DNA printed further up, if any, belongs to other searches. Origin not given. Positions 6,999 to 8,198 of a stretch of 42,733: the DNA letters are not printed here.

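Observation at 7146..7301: YHS metal-binding domain fused to the XdhC/CoxI-like maturation protein of a Mo-Cu CO dehydrogenase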

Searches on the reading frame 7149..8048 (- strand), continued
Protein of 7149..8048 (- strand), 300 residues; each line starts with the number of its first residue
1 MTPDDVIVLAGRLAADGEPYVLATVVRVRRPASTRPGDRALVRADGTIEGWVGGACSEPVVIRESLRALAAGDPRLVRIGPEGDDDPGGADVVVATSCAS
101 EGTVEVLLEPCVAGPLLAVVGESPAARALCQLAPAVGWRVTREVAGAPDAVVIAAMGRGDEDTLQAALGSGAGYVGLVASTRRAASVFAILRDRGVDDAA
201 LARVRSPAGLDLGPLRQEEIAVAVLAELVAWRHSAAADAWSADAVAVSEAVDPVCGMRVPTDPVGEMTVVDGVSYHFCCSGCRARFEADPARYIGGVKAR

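Call 60: search_protein_representatives(protein=window:7149-8048:-)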
Query: 300 residues. Proteins with E-value up to 0.001 (for the whole library): 12898; up to 1e-10: 3250; up to 1e-30: 374. The best 150 are listed.
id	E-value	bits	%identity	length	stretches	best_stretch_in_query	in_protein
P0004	5.4e-170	580.8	91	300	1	1-299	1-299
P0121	1.7e-88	313.4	62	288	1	2-297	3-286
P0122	1.5e-75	270.8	87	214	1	1-155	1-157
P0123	1.2e-71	258.1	92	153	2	1-122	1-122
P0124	4.7e-69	249.5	38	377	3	143-295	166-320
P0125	4.1e-68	246.4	50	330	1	8-294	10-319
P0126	1.1e-67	245.1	50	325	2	146-293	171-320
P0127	6.5e-67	242.5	68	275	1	35-235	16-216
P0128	6.2e-65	236.0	53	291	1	21-295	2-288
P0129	1.2e-64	235.1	45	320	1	12-294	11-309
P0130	2.6e-64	234.0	49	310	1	3-296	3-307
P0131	7.5e-64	232.4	50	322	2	8-163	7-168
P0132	6.7e-63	229.3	49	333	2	3-147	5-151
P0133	4.0e-62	226.8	55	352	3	12-141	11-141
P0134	5.8e-62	226.2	63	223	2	1-173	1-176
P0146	1.2e-57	212.0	43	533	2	144-293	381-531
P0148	3.2e-57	210.7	44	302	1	5-295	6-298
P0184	1.3e-51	192.3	42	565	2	5-148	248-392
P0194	2.7e-50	188.0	43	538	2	4-147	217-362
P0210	9.1e-49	182.9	52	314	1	10-235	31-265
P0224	6.2e-48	180.2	45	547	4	7-155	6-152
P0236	2.2e-46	175.1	48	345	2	10-141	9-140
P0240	4.0e-46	174.2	51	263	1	2-234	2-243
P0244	9.8e-46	173.0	43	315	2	5-141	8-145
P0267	3.5e-43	164.6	45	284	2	8-142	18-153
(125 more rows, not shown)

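Call 62: search_protein_families(library=pfam, proteins=[P0236, P0210, P0244, P0240, P0148, P0267, P0146, P0184, P0194, P0224], max_evalue=0.01)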
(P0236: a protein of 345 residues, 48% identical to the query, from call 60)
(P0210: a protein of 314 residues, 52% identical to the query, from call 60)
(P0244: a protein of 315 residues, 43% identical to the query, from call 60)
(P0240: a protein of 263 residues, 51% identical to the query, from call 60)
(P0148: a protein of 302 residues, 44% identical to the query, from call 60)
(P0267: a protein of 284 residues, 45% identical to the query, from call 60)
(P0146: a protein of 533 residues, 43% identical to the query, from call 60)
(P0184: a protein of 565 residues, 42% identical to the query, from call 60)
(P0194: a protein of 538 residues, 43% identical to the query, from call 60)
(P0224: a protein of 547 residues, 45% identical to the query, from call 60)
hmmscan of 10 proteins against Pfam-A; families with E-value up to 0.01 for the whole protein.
P0236 (345 aa): 3 families
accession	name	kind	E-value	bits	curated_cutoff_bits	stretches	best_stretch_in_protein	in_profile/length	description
PF13478.12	XdhC_C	-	5.7e-33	114.5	29.7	1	116-251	1-125/125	XdhC Rossmann domain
PF02625.21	XdhC_CoxI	-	4.2e-18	65.5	24.3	1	14-78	3-67/68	XdhC and CoxI family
PF00403.32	HMA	-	2.7e-10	40.9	24.8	1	277-336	1-62/62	Heavy-metal-associated domain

P0210 (314 aa): 2 families
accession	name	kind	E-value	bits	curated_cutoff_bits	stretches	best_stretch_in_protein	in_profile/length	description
PF13478.12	XdhC_C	-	4.4e-26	92.3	29.7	1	139-258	1-125/125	XdhC Rossmann domain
PF02625.21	XdhC_CoxI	-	1.8e-16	60.2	24.3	1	35-100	2-67/68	XdhC and CoxI family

P0244 (315 aa): 2 families
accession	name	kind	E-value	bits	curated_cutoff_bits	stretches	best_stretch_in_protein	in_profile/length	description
PF13478.12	XdhC_C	-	4.7e-27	95.4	29.7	1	121-255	1-125/125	XdhC Rossmann domain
PF02625.21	XdhC_CoxI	-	8.9e-16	58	24.3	1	17-80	2-65/68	XdhC and CoxI family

P0240 (263 aa): 2 families
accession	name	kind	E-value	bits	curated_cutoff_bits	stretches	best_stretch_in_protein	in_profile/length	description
PF13478.12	XdhC_C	-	4.4e-25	89.1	29.7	1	117-237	2-125/125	XdhC Rossmann domain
PF02625.21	XdhC_CoxI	-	4.5e-17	62.2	24.3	1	13-78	2-67/68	XdhC and CoxI family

P0148 (302 aa): 3 families
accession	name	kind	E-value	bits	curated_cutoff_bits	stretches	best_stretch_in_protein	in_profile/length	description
PF02625.21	XdhC_CoxI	-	8.1e-21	74.2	24.3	1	17-81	4-68/68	XdhC and CoxI family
PF13478.12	XdhC_C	-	3.2e-18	66.9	29.7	1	117-237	1-124/125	XdhC Rossmann domain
PF04945.19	YHS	-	4.1e-05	23.9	30.3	1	254-298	2-45/47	YHS domain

P0267 (284 aa): 2 families
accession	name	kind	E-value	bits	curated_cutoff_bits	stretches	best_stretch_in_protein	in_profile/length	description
PF13478.12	XdhC_C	-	8.2e-28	97.9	29.7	1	128-261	1-125/125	XdhC Rossmann domain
PF02625.21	XdhC_CoxI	-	4.8e-15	55.7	24.3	1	24-90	2-68/68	XdhC and CoxI family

P0146 (533 aa): 9 families
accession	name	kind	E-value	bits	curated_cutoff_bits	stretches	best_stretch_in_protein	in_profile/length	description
PF12804.13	NTP_transf_3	-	7.1e-39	134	27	1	10-169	1-157/160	MobA-like NTP transferase domain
PF13478.12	XdhC_C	-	1.6e-31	109.9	29.7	1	330-465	1-125/125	XdhC Rossmann domain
PF02625.21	XdhC_CoxI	-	7.9e-17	61.4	24.3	1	228-292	2-66/68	XdhC and CoxI family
PF04945.19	YHS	-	8.7e-15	54.9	30.3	1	489-530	2-42/47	YHS domain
PF01128.25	IspD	-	4e-08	33.7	27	1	10-132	3-126/221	2-C-methyl-D-erythritol 4-phosphate cytidylyltransferase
PF02348.25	CTP_transf_3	-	8.4e-08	32.7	22.6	1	11-127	3-118/217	Cytidylyltransferase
PF00535.33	Glycos_transf_2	-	0.00043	20.7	23.3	1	34-159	11-139/168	Glycosyl transferase family 2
PF00483.29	NTP_transferase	-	0.0042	17.1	21.2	1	12-126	4-127/245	Nucleotidyl transferase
PF24273.1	TRASH_HVO_1752_C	-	0.0062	17.1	27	0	493-525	7-37/47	HVO_1752, C-terminal TRASH domain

P0184 (565 aa): 7 families
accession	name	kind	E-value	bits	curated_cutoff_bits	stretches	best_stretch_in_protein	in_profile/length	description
PF12804.13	NTP_transf_3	-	1.2e-40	139.8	27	1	20-179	1-157/160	MobA-like NTP transferase domain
PF13478.12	XdhC_C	-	1.6e-27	96.9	29.7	1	361-496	1-125/125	XdhC Rossmann domain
PF02625.21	XdhC_CoxI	-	6e-17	61.8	24.3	1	257-322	2-67/68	XdhC and CoxI family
PF04945.19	YHS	-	9e-12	45.2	30.3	1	522-564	2-44/47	YHS domain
PF01128.25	IspD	-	9.1e-06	26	27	1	19-136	2-120/221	2-C-methyl-D-erythritol 4-phosphate cytidylyltransferase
PF00483.29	NTP_transferase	-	5e-05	23.4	21.2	1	20-138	2-129/245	Nucleotidyl transferase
PF02348.25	CTP_transf_3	-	0.00046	20.5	22.6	1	20-132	2-113/217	Cytidylyltransferase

P0194 (538 aa): 7 families
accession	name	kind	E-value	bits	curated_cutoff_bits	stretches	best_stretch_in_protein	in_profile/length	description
PF12804.13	NTP_transf_3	-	1.2e-31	110.5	27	1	1-147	12-155/160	MobA-like NTP transferase domain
PF13478.12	XdhC_C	-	1.3e-27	97.2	29.7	1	332-467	1-125/125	XdhC Rossmann domain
PF02625.21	XdhC_CoxI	-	1.3e-15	57.5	24.3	1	228-291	3-66/68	XdhC and CoxI family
PF04945.19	YHS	-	4.1e-12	46.3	30.3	1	494-537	2-45/47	YHS domain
PF02348.25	CTP_transf_3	-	5.5e-06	26.8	22.6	1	5-103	16-114/217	Cytidylyltransferase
PF06467.20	zf-FCS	-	0.00079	19.6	22.4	1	509-528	20-39/39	MYM-type Zinc finger with FCS sequence motif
PF01128.25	IspD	-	0.0071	16.6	27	0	2-103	17-117/221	2-C-methyl-D-erythritol 4-phosphate cytidylyltransferase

P0224 (547 aa): 4 families
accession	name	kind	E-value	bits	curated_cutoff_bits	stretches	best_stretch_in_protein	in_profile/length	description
PF13478.12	XdhC_C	-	1.2e-24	87.6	29.7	1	114-280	1-125/125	XdhC Rossmann domain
PF02625.21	XdhC_CoxI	-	2.2e-17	63.2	24.3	1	13-79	2-68/68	XdhC and CoxI family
PF04945.19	YHS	-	3.3e-05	24.2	30.3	1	504-545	2-42/47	YHS domain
PF24273.1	TRASH_HVO_1752_C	-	3.6e-05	24.3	27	1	507-540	6-37/47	HVO_1752, C-terminal TRASH domain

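Call 64: find_encoding_contigs(protein=P0236, flank=8000, max_places=4)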
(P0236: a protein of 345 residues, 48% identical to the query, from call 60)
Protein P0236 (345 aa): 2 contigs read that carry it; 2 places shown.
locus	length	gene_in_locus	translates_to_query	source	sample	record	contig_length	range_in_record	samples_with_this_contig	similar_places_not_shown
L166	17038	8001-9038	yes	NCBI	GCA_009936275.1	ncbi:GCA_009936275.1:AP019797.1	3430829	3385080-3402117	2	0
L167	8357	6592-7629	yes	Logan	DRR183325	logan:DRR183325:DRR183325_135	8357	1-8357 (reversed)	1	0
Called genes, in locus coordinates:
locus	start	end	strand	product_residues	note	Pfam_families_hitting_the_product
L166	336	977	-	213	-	-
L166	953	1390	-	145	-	-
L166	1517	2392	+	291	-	PF00941:FAD_binding_5, PF01565:FAD_binding_4 (weak), PF03450:CO_deh_flav_C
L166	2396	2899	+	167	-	PF00111:Fer2 (weak), PF01799:Fer2_2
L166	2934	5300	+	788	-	PF01315:Ald_Xan_dh_C, PF02738:MoCoBD_1, PF20256:MoCoBD_2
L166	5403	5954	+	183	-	PF11485:STK_08120-like (weak), PF06240:COXG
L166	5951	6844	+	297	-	PF13401:AAA_22 (weak), PF00004:AAA, PF07726:AAA_3 (faint), PF07728:AAA_5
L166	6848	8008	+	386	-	PF05762:VWA_CoxE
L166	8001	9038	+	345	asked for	PF02625:XdhC_CoxI, PF13478:XdhC_C, PF00403:HMA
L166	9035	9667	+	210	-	PF01128:IspD (weak), PF02348:CTP_transf_3 (weak), PF12804:NTP_transf_3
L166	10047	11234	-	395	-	PF02625:XdhC_CoxI, PF13478:XdhC_C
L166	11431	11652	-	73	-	-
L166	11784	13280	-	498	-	PF00199:Catalase, PF06628:Catalase-rel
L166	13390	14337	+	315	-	PF00126:HTH_1, PF03466:LysR_substrate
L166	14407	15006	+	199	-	-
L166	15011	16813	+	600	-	PF00672:HAMP, PF00015:MCPsignal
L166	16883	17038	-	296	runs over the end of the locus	PF05067:Mn_catalase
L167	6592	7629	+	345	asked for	PF02625:XdhC_CoxI, PF13478:XdhC_C, PF00403:HMA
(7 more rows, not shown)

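Call 75: find_related_loci(query=A4, collection=genome_contigs, flank=6000)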
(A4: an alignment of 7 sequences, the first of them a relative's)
Query A4 (345 aa) in genome_contigs; peptide patterns used: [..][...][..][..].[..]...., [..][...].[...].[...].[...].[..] (x = any residue, [..] = any of these).
600 stretches matched a pattern (row limit reached: there are more); 438 encode a relative of the query (tblastn E <= 1e-3); the best 80 are kept; 80 distinct loci.
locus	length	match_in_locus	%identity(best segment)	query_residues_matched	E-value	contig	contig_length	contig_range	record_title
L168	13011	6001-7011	70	7-343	3e-136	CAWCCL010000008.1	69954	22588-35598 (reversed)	MAG: uncultured Actinomycetes bacterium isolate MFD00962.bin.2.73 genome assembly, contig: contig_16570, whole genome sh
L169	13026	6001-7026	67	1-343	3e-135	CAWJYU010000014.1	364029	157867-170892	MAG: uncultured Actinomycetes bacterium isolate MFD06742.bin.2.143 genome assembly, contig: contig_19219, whole genome s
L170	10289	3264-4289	70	2-343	3e-133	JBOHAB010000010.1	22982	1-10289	MAG: Gaiellaceae bacterium isolate SD8048_metabat2.bin.6 NODE_197_length_22982_cov_1.547408, whole genome shotgun sequen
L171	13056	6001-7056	63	1-336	3e-124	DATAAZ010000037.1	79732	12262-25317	MAG TPA_asm: Gaiellaceae bacterium isolate SMAG_U6685 k141_2825492, whole genome shotgun sequence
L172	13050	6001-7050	61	1-336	5e-118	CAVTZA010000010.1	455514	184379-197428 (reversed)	MAG: uncultured Actinomycetes bacterium isolate MFD09267.bin.2.281 genome assembly, contig: contig_35044, whole genome s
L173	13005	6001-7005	64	1-339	2e-116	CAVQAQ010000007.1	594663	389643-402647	MAG: uncultured Thermoleophilia bacterium isolate MFD05088.bin.2.149 genome assembly, contig: contig_21991, whole genome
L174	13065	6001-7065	55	5-342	4e-103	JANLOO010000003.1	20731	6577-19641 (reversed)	MAG: Actinomycetota bacterium isolate OTE_38_metabat_94 OTE_38_k141_1606112, whole genome shotgun sequence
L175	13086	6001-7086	53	5-339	9e-100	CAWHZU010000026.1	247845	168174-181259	MAG: uncultured Actinomycetota bacterium isolate MFD04434.bin.1.138 genome assembly, contig: contig_6039, whole genome s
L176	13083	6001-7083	54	7-342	9e-100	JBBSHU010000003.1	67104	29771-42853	MAG: Acidimicrobiales bacterium isolate LS3_sbin.15 LS3_sbin.15_K_855831_L_67104_cov_50.2597, whole genome shotgun seque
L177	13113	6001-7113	49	7-343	5e-99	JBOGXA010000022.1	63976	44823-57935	MAG: Actinomycetota bacterium isolate SD8036_metabat2.bin.39 NODE_139_length_63976_cov_2.972357, whole genome shotgun se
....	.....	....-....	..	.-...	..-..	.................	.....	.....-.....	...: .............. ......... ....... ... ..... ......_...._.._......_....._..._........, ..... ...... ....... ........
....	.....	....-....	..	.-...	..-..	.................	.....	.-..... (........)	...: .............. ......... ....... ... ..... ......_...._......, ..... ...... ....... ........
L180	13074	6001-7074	53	8-339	3e-96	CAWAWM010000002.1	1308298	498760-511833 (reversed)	MAG: uncultured Actinomycetes bacterium isolate MFD05580.bin.1.113 genome assembly, contig: contig_12834, whole genome s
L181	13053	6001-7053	51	9-336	5e-96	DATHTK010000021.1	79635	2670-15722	MAG TPA_asm: Rubrobacteraceae bacterium isolate SMAG_U16075 k141_1288908, whole genome shotgun sequence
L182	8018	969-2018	52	9-336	9e-95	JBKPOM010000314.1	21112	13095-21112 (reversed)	MAG: Actinomycetota bacterium isolate GS_HAYS_MAG_00014 GS_HAYS_000000342146, whole genome shotgun sequence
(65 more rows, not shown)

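Call 79: find_related_loci(query=L020:2418-3452:-, collection=genome_contigs, flank=6000)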
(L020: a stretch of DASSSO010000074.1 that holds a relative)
Query L020:2418-3452:- (345 aa) in genome_contigs; peptide patterns used: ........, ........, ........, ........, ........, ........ (x = any residue, [..] = any of these).
356 stretches matched a pattern; 125 encode a relative of the query (tblastn E <= 1e-3); the best 80 are kept; 80 distinct loci.
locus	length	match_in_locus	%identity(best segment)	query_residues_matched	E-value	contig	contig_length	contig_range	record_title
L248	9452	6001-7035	100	1-345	0e+0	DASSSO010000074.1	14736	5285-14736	MAG TPA_asm: Gaiellaceae bacterium isolate SMAG_U517 k141_1205843, whole genome shotgun sequence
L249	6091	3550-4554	83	1-336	3e-162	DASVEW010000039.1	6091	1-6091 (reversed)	MAG TPA_asm: Gaiellaceae bacterium isolate SMAG_U2072 k141_248001, whole genome shotgun sequence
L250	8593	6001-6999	79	7-339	2e-152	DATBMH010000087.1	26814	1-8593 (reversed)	MAG TPA_asm: Gaiellaceae bacterium isolate SMAG_U3993 k141_1754406, whole genome shotgun sequence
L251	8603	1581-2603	70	1-339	3e-147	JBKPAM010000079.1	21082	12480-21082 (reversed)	MAG: Actinomycetota bacterium isolate GB_HAYS_MAG_00003 GB_HAYS_000001012045, whole genome shotgun sequence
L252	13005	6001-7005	69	1-336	8e-142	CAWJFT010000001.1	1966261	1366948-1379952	MAG: uncultured Actinomycetes bacterium isolate MFD09267.bin.1.221 genome assembly, contig: contig_10041, whole genome s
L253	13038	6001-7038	70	1-343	5e-142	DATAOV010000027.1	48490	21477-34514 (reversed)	MAG TPA_asm: Gaiellaceae bacterium isolate SMAG_U7054 k141_1343299, whole genome shotgun sequence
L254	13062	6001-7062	64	3-339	3e-139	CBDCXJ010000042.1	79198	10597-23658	MAG: Gaiellaceae bacterium isolate 5b833b31-763d-41a9-83c8-cc356e1f4743 genome assembly, contig: contig_42, whole genome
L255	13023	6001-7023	67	1-343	2e-139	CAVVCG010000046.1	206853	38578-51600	MAG: uncultured Actinomycetes bacterium isolate MFD02809.bin.2.313 genome assembly, contig: contig_55838, whole genome s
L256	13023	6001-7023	67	1-342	6e-139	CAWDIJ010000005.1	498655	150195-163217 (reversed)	MAG: uncultured Actinomycetes bacterium isolate MFD04850.bin.2.254 genome assembly, contig: contig_21306, whole genome s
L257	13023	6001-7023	67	1-342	6e-139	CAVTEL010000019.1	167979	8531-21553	MAG: uncultured Actinomycetes bacterium isolate MFD09267.bin.2.30 genome assembly, contig: contig_84737, whole genome sh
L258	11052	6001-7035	68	1-343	4e-138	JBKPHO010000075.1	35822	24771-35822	MAG: Actinomycetota bacterium isolate HAY_GB_MAG_00008 HAY_GB_000000052847, whole genome shotgun sequence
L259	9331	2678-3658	69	10-338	2e-138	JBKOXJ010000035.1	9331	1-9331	MAG: Actinomycetota bacterium isolate GB_HAYS_MAG_00090 GB_HAYS_000001235557, whole genome shotgun sequence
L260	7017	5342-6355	70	7-343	9e-138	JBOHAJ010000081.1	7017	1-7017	MAG: Gaiellaceae bacterium isolate SC-S_metawrap_bin.15 k127_7226982, whole genome shotgun sequence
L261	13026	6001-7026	71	2-343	9e-138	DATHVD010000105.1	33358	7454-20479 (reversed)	MAG TPA_asm: Gaiellaceae bacterium isolate SMAG_U16124 k141_1059422, whole genome shotgun sequence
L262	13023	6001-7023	69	3-343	8e-138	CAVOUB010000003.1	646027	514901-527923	MAG: uncultured Actinomycetes bacterium isolate MFD10007.bin.1.27 genome assembly, contig: contig_13479, whole genome sh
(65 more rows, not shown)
